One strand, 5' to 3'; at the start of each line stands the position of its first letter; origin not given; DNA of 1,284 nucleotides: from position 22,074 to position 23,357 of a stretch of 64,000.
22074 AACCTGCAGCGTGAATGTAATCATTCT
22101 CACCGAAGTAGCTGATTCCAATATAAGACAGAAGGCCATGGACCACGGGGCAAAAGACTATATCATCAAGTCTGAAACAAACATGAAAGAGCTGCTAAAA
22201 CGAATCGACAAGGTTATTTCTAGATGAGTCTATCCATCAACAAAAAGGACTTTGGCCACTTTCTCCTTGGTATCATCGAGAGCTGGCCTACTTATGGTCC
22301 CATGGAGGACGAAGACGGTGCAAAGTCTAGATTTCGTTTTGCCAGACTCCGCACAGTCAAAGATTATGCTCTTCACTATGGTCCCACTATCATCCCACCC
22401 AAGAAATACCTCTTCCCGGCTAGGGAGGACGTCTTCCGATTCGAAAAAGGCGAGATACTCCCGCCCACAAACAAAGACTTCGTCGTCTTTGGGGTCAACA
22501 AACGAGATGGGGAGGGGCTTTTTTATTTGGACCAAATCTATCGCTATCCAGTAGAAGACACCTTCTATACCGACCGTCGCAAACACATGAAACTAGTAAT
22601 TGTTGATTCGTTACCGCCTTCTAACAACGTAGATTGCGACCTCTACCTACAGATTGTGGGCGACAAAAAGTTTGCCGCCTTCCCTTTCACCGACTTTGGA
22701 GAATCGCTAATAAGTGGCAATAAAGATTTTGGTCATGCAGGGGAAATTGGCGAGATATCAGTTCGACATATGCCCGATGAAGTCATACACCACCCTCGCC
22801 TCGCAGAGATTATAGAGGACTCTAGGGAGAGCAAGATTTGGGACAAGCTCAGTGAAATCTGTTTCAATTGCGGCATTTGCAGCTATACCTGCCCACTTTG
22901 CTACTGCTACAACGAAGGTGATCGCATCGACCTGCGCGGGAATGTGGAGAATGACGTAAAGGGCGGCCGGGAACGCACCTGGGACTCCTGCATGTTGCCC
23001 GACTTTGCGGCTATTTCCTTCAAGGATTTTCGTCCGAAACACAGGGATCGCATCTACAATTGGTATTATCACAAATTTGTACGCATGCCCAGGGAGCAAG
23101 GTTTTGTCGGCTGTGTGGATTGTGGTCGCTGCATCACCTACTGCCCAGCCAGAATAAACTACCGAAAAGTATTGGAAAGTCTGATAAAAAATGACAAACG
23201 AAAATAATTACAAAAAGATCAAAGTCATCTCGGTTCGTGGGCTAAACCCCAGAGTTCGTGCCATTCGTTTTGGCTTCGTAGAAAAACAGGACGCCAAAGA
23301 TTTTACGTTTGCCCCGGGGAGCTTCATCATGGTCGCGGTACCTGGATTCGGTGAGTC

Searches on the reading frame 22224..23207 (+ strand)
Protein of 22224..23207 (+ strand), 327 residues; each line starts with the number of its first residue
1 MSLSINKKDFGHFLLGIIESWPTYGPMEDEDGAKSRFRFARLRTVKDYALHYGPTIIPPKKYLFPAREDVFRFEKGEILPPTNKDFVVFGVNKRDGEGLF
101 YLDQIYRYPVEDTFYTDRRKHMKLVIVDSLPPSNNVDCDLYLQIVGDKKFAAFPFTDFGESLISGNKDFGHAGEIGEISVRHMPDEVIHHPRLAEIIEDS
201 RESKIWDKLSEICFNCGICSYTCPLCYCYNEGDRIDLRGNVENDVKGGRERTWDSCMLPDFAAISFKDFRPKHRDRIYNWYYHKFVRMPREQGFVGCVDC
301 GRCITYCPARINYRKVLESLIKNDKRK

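Call 42: search_protein_families(library=pfam, proteins=[window:22224-23207:+], max_evalue=0.01)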
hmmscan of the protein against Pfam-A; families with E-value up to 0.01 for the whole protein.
window:22224-23207:+ (327 aa): 11 families
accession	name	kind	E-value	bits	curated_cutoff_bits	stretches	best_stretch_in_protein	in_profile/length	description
PF17179.9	Fer4_22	-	2.5e-24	86.4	27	1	213-311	2-95/95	4Fe-4S dicluster domain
PF13534.11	Fer4_17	-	1.3e-06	29.3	22.2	0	213-257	2-47/61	4Fe-4S dicluster domain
PF13183.11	Fer4_8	-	1.5e-06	29.1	27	1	211-311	3-68/68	4Fe-4S dicluster domain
PF12838.12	Fer4_7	-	3.1e-06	28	27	0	295-310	36-51/52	4Fe-4S dicluster domain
PF13237.11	Fer4_10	-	5.4e-05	23.5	25.5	1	296-312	8-22/53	4Fe-4S dicluster domain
PF13746.11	Fer4_18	-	6.6e-05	23.5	27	1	285-317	49-81/114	4Fe-4S dicluster domain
PF13484.11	Fer4_16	-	0.00024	22.2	30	0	297-310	2-15/66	4Fe-4S double cluster binding domain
PF12797.12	Fer4_2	-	0.00024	21.3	24.5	0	211-224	8-21/22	4Fe-4S binding domain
PF13187.11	Fer4_9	-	0.0003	21.2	27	1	213-310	2-50/52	4Fe-4S dicluster domain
PF00037.32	Fer4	-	0.0048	17.1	21.1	0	297-309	8-20/24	4Fe-4S binding domain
PF14697.11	Fer4_21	-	0.0075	16.8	35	0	202-227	30-55/59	4Fe-4S dicluster domain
